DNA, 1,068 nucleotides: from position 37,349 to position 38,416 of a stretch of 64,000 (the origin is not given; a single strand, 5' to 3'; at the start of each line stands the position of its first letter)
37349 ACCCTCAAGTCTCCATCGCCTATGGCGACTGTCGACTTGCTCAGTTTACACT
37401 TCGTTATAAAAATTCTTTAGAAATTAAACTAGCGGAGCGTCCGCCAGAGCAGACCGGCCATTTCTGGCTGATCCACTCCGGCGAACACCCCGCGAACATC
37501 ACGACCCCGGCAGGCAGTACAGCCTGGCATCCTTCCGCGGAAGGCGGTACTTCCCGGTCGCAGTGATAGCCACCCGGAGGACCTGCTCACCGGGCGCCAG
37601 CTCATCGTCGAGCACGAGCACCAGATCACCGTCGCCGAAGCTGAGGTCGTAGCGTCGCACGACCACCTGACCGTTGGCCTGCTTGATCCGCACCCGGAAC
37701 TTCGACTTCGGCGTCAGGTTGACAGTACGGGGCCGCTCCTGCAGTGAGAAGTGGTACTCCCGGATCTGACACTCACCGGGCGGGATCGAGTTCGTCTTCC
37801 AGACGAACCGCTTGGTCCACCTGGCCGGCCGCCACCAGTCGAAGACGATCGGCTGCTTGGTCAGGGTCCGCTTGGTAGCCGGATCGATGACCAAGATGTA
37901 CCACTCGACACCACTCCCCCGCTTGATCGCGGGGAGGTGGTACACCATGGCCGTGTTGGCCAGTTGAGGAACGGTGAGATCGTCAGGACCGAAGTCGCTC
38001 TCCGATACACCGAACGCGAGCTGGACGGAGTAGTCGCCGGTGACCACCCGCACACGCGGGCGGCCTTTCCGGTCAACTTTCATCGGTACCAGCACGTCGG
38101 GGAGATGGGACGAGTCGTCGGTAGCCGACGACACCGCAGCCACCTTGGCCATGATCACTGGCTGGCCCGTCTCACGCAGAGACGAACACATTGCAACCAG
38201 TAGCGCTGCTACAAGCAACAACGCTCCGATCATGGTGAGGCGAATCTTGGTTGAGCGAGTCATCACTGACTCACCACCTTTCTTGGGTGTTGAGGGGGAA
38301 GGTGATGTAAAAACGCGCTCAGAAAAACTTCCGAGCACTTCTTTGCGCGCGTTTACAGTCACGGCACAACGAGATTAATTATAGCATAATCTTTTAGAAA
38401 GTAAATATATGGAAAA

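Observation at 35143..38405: Two independent foreign cassettes bracket one native gene (ychF), with the same strand, size class and product type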

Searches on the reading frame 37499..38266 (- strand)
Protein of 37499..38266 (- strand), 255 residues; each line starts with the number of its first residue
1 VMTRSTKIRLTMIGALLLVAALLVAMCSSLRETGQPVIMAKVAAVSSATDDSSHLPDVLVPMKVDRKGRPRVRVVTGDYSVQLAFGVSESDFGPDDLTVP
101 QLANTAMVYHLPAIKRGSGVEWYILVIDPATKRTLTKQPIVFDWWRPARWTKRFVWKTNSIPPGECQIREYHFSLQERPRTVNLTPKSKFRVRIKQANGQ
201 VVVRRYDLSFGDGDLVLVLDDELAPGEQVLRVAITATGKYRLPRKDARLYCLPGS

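Call 5: search_protein_families(library=pfam, proteins=[window:37499-38266:-], max_evalue=0.1)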
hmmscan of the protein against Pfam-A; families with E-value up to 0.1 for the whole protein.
window:37499-38266:- (255 aa): 0 families

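Call 6: search_protein_families(library=ncbifam, proteins=[window:37499-38266:-], max_evalue=0.1)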
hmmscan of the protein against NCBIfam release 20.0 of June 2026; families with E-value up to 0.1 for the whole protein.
window:37499-38266:- (255 aa): 1 family
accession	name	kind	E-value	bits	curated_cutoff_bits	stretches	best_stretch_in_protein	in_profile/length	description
NF041875.1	EPS_EpsD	equivalog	0.0071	15.8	370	1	184-231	51-98/325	exopolysaccharide biosynthesis glycosyltransferase EpsD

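Call 8: find_homologous_proteins(query=window:37499-38266:-, max_evalue=0.001)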
Query window:37499-38266:- (255 aa): 2 proteins with E <= 0.001 among 3407 candidates.
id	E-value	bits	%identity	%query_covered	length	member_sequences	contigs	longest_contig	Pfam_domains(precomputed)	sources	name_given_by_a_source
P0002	3.0e-166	569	100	100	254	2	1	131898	-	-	-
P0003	3.1e-70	254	51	99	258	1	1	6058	-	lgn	-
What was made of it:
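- B: the word-indexed search of 5.8 billion proteins found 2 hits (call 8).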

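Call 10: find_encoding_contigs(protein=P0003, flank=10000)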
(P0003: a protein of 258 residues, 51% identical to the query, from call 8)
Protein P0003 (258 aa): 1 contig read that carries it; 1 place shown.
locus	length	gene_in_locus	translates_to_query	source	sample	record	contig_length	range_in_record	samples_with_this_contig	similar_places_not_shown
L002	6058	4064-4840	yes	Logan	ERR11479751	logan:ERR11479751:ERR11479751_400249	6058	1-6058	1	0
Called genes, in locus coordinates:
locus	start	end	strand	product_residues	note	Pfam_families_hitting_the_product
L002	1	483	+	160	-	?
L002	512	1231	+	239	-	PF01479:S4, PF01728:FtsJ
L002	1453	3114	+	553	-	-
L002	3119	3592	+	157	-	PF04203:Sortase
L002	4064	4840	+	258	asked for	-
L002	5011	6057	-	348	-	?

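Call 29: search_protein_representatives(alignment_id=A1)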
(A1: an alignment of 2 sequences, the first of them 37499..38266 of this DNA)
Query: 2 sequences, 261 profile positions. Proteins with E-value up to 0.001 (for the whole library): 10; up to 1e-10: 6; up to 1e-30: 1. The best 10 are listed.
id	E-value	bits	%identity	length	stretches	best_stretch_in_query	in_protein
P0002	1.3e-149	513.1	-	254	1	2-261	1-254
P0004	1.9e-27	112.6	-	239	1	48-258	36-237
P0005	1.0e-22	97.1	-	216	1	60-250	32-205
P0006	1.9e-18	83.1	-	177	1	154-257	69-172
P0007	6.6e-11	58.4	-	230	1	40-146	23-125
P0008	9.8e-11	57.8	-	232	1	26-138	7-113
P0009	7.0e-10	55.0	-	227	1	42-152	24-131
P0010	2.7e-09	53.1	-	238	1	14-151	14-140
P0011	3.5e-05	39.6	-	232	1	13-152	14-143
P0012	2.2e-04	37.0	-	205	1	23-193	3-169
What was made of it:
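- B: full HMMER against 1.84 billion representatives found 10 proteins, one of them the window's own (call 29). B shows domain mosaicism: some members match only the N-terminal or only the C-terminal half of the profile (call 29). Domain mosaicism (call 29).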

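Call 31: find_encoding_contigs(protein=P0004, flank=10000, max_places=4)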
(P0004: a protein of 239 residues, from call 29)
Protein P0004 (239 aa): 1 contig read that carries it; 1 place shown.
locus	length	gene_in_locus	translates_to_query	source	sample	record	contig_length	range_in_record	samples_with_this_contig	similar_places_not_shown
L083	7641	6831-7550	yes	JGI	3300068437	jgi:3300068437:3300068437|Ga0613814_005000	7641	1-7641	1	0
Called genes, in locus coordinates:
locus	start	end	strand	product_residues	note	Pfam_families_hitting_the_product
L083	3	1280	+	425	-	?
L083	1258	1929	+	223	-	PF20108:DUF6498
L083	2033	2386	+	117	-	PF01250:Ribosomal_S6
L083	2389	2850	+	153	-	PF00436:SSB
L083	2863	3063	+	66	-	PF01084:Ribosomal_S18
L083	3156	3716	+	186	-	PF08207:EFP_N, PF01132:EFP, PF09285:Elong-fact-P_C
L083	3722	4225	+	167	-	-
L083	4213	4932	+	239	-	PF01479:S4, PF01728:FtsJ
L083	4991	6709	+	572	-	PF12229:PG_binding_4 (faint), PF13354:Beta-lactamase2, PF00144:Beta-lactamase (faint)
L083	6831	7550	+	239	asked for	-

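Call 32: find_encoding_contigs(protein=P0005, flank=10000, max_places=3)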
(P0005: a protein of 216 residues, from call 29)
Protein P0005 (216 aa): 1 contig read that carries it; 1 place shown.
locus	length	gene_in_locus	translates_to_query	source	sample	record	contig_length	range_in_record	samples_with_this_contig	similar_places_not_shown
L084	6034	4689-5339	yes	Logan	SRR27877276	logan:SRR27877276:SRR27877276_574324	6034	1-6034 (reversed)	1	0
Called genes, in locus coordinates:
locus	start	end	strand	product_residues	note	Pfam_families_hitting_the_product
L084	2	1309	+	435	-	?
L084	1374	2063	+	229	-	-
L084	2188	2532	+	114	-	PF01250:Ribosomal_S6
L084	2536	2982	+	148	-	PF00436:SSB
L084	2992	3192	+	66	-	PF01084:Ribosomal_S18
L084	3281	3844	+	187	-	PF08207:EFP_N, PF01132:EFP, PF09285:Elong-fact-P_C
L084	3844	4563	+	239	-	PF01479:S4, PF01728:FtsJ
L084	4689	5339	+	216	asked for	-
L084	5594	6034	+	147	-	?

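Call 33: find_encoding_contigs(protein=P0007, flank=10000, max_places=3)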
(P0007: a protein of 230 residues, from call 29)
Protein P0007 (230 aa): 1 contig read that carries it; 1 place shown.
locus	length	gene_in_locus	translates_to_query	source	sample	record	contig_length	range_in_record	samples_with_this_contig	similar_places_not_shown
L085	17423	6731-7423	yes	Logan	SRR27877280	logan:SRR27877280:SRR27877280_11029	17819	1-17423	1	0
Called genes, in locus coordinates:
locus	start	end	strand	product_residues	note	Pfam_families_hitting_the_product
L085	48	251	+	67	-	PF01084:Ribosomal_S18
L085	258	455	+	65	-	-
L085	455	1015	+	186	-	PF08207:EFP_N, PF01132:EFP, PF09285:Elong-fact-P_C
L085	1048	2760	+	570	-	PF12229:PG_binding_4 (faint), PF13354:Beta-lactamase2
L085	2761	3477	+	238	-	PF01479:S4, PF01728:FtsJ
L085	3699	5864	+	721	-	-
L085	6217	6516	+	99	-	PF04203:Sortase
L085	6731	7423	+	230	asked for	-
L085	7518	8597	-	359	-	PF01926:MMR_HSR1, PF02421:FeoB_N, PF06071:YchF-GTPase_C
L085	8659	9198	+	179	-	-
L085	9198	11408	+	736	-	-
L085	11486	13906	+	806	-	-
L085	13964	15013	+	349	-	PF11104:PilM_2, PF14450:FtsA (weak)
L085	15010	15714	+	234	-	-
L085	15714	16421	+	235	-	-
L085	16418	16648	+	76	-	-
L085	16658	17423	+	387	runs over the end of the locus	?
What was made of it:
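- On Sortase substrate (B): A sortase gene precedes B in L002 and L085 but not in the window (calls 10, 33).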

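Call 34: find_encoding_contigs(protein=P0010, flank=10000, max_places=3)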
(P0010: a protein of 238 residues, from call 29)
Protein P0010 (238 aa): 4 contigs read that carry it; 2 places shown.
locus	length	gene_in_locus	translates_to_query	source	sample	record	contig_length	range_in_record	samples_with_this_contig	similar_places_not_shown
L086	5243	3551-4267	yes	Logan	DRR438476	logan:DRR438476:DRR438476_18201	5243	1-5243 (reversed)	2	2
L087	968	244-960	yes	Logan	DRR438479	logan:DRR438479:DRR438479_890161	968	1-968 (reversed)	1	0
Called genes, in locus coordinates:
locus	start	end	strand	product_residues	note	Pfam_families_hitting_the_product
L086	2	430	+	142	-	?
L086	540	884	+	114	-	PF01250:Ribosomal_S6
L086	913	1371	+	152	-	PF00436:SSB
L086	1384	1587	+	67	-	PF01084:Ribosomal_S18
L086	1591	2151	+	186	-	PF08207:EFP_N, PF01132:EFP, PF09285:Elong-fact-P_C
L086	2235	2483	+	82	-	PF02604:PhdYeFM_antitox (faint)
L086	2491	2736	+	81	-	-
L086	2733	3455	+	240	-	PF01479:S4, PF01728:FtsJ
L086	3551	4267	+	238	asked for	-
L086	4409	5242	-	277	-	?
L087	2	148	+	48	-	?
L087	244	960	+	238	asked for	-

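Call 40: find_related_loci(query=A1, collection=viral_contigs, flank=6000)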
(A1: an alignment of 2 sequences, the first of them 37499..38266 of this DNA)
Query A1 (255 aa) in viral_contigs; peptide patterns used: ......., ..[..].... (x = any residue, [..] = any of these).
11 stretches matched a pattern, but none encodes a relative of the query by tblastn (E <= 1e-3).

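Call 44: search_protein_families(library=ncbifam, proteins=[L002:3119-3592:+, L002:1453-3114:+, L085:3699-5864:+], max_evalue=0.01)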
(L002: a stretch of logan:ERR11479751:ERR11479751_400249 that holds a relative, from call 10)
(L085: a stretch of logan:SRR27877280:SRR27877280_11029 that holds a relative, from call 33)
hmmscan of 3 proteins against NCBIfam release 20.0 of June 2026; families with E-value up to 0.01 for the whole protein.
L002:3119-3592:+ (157 aa): 1 family
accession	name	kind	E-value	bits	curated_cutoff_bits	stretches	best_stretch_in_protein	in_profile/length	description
NF033748.1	class_F_sortase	subfamily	1.1e-07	31.6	166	1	21-149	5-148/155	class F sortase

L002:1453-3114:+ (553 aa): 0 families

L085:3699-5864:+ (721 aa): 0 families

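Call 45: search_protein_families(library=pfam, proteins=[L002:3119-3592:+, L002:1453-3114:+, L085:3699-5864:+], max_evalue=0.01)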
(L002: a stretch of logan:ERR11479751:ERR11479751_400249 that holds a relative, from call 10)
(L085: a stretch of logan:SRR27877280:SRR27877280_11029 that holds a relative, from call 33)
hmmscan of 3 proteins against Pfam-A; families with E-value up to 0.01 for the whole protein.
L002:3119-3592:+ (157 aa): 1 family
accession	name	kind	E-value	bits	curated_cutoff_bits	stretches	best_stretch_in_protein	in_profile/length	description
PF04203.18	Sortase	-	9.1e-09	35.6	26.6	1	34-155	5-124/125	Sortase domain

L002:1453-3114:+ (553 aa): 0 families

L085:3699-5864:+ (721 aa): 0 families

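Call 57: predict_structure(alignment_id=A5)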
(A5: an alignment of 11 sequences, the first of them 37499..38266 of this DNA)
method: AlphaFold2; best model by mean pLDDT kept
length: 255 residues; sequences in the alignment: 11
mean_pLDDT: 67.4   pTM: 0.43
mean pLDDT of the five models: 67.4, 67.0, 63.3, 62.3, 60.1
residues with pLDDT >= 90: 39; 70-90: 77; 50-70: 79; < 50: 60
segments of 3 or more residues with pLDDT < 50: 32-52, 91-95, 150-160, 175-183, 237-244
pLDDT, mean of each block of 10 residues (from residue 1): 66 85 76 44 37 65 91 92 81 63 94 79 89 85 72 42 54 48 52 79 70 56 66 55 51 53
secondary structure, 60 per line:
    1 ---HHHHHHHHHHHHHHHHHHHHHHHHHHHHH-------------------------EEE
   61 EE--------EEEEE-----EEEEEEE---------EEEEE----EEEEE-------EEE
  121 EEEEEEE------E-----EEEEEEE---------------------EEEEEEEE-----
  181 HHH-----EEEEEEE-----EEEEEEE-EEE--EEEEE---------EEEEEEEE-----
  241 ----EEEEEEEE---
elements in order: H4-32 E58-62 E71-75 E81-87 E97-101 E106-110 E118-127 E140-146 E168-175 E189-195 E201-207 E209-211 E214-218 E228-235 E245-252

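Call 62: fold_search(model_id=the predicted structure, library=pdb)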
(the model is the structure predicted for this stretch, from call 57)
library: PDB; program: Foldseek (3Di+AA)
matches with E <= 10: 1618; with E <= 0.001: 0
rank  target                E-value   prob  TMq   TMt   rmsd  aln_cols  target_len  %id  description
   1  3w5m                  3.1e-03  0.90  0.24  0.07  19.0       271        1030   14  Crystal Structure of Streptomyces avermitilis alpha-L-rhamnosidase (released 2013-03-20)
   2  2gee                  3.6e-03  1.00  0.32  0.40   8.9       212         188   12  Crystal Structure of Human Type III Fibronectin Extradomain B and Domain 8 (released 2006-10-17)
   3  3w5n                  3.6e-03  0.85  0.23  0.07  19.3       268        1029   12  Crystal Structure of Streptomyces avermitilis alpha-L-rhamnosidase complexed with L-rhamnose (released 2013-03-20)
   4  4gh7_D                6.4e-03  0.97  0.25  0.23  10.2       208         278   10  Crystal structure of Anticalin N7A in complex with oncofetal fibronectin fragment Fn7B8 (released 2012-12-26)
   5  8cmt_A                6.7e-03  0.98  0.32  0.14  10.3       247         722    6  Structure of the plasma coagulation Factor XIII A2B2 heterotetrameric complex. (released 2024-09-11)
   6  9p6s_C                8.3e-03  0.96  0.26  0.33  12.8       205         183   10  Cryo-EM structure of human integrin alpha5beta1 in complex with fibronectin (FN 7-10) (released 2026-03-25)
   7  6rpz                  9.6e-03  0.80  0.24  0.24  18.5       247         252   10  Cytokine receptor-like factor 3 C-terminus residues 174-442: native collected with 1.7A wavelength (released 2020-03-25)
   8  2ha1_MODEL_1_A        1.0e-02  0.94  0.26  0.32  14.0       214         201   15  Complex of the first and second type III domains of human Fibronectin in solution (released 2007-04-10)
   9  5mya_A                1.1e-02  0.92  0.27  0.25   9.3       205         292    9  Homodimerization of Tie2 Fibronectin-like domains 1-3 in space group C2 (released 2017-04-26)
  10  3vmp                  1.3e-02  1.00  0.28  0.13   4.3       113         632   12  Crystal structure of dextranase from Streptococcus mutans in complex with 4,5-epoxypentyl alpha-D-glucopyranoside (released 2012-02-15)
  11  8tft_L                1.4e-02  0.77  0.27  0.30  11.7       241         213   10  Fab of O13-1 human IgG1 antibody bound to IgV domain of human TIM-3 (released 2024-08-28)
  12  8odx_A                1.5e-02  0.97  0.35  0.33   9.2       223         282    8  Interleukin 12 receptor subunit beta-1 Fn domains in complex with antagonistic FAb4 fragment and VHH. (released 2024-02-07)
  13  4hsa_F                1.5e-02  0.91  0.28  0.27  11.0       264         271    9  Structure of interleukin 17a in complex with il17ra receptor (released 2013-05-22)
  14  4yfe_A                1.5e-02  0.85  0.25  0.31  11.0       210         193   11  Crystal structure of PTP delta Fn1-Fn2 (released 2015-05-06)
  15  3se4_C                1.6e-02  0.66  0.20  0.25  12.6       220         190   12  human IFNw-IFNAR ternary complex (released 2011-08-31)
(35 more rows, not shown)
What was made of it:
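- On FN3/Ig-like beta-sandwich fold (B): The best Foldseek E-value is 3e-3, to tandem FN3 domains (calls 57, 62).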

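Call 66: find_encoding_contigs(protein=P0012, flank=8000, max_places=3)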
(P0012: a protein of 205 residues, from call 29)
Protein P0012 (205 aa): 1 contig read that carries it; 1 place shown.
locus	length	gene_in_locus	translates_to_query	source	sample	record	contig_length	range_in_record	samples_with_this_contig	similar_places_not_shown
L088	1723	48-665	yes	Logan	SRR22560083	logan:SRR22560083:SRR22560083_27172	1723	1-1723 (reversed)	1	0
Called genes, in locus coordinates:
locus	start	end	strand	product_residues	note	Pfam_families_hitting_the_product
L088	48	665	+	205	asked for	-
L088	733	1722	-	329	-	?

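Call 67: find_encoding_contigs(protein=P0008, flank=8000, max_places=3)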
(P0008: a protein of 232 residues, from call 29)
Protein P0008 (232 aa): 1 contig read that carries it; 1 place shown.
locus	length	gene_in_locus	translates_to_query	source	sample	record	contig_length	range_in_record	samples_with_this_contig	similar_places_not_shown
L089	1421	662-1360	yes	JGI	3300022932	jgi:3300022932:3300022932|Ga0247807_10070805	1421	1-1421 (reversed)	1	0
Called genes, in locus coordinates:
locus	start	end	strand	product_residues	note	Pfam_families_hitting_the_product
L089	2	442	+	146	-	?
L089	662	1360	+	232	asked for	-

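Call 68: find_encoding_contigs(protein=P0006, flank=8000, max_places=3)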
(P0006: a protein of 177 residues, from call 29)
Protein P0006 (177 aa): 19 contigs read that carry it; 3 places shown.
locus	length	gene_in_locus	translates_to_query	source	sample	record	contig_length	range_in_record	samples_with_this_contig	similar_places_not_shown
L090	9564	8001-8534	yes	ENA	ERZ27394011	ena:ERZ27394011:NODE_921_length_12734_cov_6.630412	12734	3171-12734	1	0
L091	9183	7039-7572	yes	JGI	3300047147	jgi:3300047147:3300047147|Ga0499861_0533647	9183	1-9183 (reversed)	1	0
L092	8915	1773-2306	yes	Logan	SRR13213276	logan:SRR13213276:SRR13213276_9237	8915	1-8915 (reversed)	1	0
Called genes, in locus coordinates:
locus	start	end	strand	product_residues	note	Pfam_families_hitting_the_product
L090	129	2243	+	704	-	PF00753:Lactamase_B, PF12706:Lactamase_B_2 (weak), PF22505:RNase_J_b_CASP, PF07521:RMMBL, PF17770:RNase_J_C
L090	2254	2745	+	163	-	-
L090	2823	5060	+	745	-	PF13491:FtsK_4TM, PF17854:FtsK_alpha, PF01580:FtsK_SpoIIIE, PF12846:AAA_10 (faint), PF09397:FtsK_gamma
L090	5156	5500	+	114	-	PF01250:Ribosomal_S6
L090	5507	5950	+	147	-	PF00436:SSB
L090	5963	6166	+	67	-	PF01084:Ribosomal_S18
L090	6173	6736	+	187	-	PF08207:EFP_N, PF01132:EFP, PF09285:Elong-fact-P_C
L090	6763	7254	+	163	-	-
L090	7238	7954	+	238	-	PF01479:S4, PF01728:FtsJ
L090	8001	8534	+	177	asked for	-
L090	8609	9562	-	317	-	?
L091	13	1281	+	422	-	PF22505:RNase_J_b_CASP, PF07521:RMMBL, PF17770:RNase_J_C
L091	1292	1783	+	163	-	-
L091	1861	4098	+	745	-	PF13491:FtsK_4TM, PF17854:FtsK_alpha, PF01580:FtsK_SpoIIIE, PF12846:AAA_10 (faint), PF09397:FtsK_gamma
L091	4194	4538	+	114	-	PF01250:Ribosomal_S6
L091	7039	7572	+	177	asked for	-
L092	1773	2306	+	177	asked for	-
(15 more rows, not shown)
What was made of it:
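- One B allele (P0006) is identical on 19 contigs from different samples, so it is stable within a species (call 68). P0006 is invariant across 19 contigs (call 68).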

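Call 78: search_protein_families(library=pfam, alignment_id=A5, max_evalue=1)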
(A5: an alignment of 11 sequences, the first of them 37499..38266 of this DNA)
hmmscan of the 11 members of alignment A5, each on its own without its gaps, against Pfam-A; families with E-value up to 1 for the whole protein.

A. member 1, window:37499-38266:- (255 aa): 0 families

B. families by the number of members that match (of 11 scanned): 5 families
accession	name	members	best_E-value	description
PF18564.7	Glyco_hydro_5_C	1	0.0017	Glycoside hydrolase family 5 C-terminal domain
PF18252.6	Cu_bind_CorA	1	0.013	Copper(I)-binding protein CorA-like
PF25523.1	Ig_RIMBP2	1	0.041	RIMBP2-like, immunoglobulin-like domain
PF10115.14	HlyU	1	0.13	Transcriptional activator HlyU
PF01835.25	MG2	1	0.18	MG2 domain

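Call 79: search_protein_families(library=phrogs, proteins=[window:37499-38266:-], max_evalue=0.01)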
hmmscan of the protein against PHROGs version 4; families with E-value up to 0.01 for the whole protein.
window:37499-38266:- (255 aa): 0 families

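Call 80: search_solved_structures(query=A5, max_evalue=1)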
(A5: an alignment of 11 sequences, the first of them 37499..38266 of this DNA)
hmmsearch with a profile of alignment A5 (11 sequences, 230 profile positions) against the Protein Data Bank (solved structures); distinct sequences matched with E-value up to 1: 2.
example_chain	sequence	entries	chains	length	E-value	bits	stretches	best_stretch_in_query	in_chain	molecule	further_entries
23fj_U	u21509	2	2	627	0.34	13.5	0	118-193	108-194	LYR family protein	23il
4nw4_A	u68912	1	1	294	0.68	12.5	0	145-196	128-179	Lipoprotein S-layer protein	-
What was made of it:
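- Tried and rejected: A PDB sequence profile also gave nothing (call 80).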

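Call 82: find_encoding_contigs(protein=P0009, flank=8000, max_places=2)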
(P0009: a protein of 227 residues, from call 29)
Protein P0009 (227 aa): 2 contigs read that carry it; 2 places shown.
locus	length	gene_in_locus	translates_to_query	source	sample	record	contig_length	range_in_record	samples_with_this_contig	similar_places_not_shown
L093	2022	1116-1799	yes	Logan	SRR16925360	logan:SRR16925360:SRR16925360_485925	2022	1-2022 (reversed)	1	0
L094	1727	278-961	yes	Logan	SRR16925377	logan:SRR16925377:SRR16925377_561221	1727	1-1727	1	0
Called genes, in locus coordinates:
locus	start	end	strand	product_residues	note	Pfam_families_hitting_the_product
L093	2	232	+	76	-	?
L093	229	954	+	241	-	PF01479:S4, PF01728:FtsJ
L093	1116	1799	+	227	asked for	-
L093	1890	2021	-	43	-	?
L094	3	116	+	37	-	?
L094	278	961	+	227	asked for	-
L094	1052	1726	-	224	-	?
